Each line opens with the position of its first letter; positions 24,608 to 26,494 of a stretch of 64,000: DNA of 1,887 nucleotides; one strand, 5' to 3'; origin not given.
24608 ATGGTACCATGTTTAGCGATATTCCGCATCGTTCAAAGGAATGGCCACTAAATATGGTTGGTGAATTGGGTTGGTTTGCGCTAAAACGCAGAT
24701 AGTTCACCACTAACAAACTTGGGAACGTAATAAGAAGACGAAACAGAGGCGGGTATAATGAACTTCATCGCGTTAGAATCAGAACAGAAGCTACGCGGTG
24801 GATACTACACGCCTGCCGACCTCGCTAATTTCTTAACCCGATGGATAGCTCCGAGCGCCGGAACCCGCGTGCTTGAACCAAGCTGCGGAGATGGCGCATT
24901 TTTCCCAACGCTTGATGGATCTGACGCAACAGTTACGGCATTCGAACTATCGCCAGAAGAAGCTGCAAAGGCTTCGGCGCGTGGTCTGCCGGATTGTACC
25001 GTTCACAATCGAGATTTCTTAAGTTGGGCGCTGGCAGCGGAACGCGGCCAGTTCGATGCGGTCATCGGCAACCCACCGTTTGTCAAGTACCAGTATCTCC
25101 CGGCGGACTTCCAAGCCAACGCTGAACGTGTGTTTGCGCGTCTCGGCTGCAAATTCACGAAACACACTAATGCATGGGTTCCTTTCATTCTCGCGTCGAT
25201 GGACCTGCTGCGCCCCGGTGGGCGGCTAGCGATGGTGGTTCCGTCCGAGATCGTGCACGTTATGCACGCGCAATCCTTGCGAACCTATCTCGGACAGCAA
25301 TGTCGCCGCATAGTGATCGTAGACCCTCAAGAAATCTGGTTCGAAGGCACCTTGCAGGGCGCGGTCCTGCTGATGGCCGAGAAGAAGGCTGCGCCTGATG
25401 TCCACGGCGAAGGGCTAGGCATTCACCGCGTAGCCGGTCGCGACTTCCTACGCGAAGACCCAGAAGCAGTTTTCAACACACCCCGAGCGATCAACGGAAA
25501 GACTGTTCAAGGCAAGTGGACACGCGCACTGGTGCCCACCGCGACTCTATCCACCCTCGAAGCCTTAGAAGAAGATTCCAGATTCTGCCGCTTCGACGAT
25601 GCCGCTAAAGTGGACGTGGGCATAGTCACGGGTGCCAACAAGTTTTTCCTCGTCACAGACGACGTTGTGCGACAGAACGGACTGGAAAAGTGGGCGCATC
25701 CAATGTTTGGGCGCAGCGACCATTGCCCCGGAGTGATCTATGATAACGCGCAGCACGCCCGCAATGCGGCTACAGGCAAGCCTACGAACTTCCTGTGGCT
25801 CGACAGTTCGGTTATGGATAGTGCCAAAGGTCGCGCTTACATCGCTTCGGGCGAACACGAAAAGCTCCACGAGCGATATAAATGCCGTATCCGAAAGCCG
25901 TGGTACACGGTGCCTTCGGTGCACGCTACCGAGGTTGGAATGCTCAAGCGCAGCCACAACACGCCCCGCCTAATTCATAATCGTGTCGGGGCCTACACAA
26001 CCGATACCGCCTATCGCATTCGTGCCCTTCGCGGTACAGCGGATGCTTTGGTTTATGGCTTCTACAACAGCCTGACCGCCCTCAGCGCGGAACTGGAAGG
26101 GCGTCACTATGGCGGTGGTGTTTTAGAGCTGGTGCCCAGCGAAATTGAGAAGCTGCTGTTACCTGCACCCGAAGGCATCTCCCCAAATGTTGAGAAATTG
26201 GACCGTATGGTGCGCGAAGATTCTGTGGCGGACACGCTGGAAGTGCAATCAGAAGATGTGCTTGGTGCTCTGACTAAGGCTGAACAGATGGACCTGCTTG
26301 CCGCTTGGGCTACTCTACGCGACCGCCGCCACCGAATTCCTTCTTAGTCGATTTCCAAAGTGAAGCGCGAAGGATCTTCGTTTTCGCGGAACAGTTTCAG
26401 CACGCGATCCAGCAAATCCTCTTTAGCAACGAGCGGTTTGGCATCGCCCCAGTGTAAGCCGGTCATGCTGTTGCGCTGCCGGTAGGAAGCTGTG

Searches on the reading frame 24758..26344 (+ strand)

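Call 55: search_protein_families(library=pfam, proteins=[window:24758-26344:+], max_evalue=0.001)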
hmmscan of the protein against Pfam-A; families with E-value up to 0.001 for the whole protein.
window:24758-26344:+ (529 aa): 4 families
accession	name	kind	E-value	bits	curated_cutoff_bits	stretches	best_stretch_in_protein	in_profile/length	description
PF22837.1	M_Eco57I_C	-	4.4e-83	279.4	27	1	249-507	1-261/283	Type II methyltransferase M.Eco57I, C-terminal domain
PF07669.17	Eco57I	-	8.3e-14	52.5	25.3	1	86-189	64-164/171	Eco57I restriction-modification methylase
PF02384.22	N6_Mtase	-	4.5e-13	49.6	20.4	1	82-211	109-235/311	N-6 DNA Methylase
PF13649.12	Methyltransf_25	-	8e-05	23.7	27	1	38-104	1-70/97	Methyltransferase domain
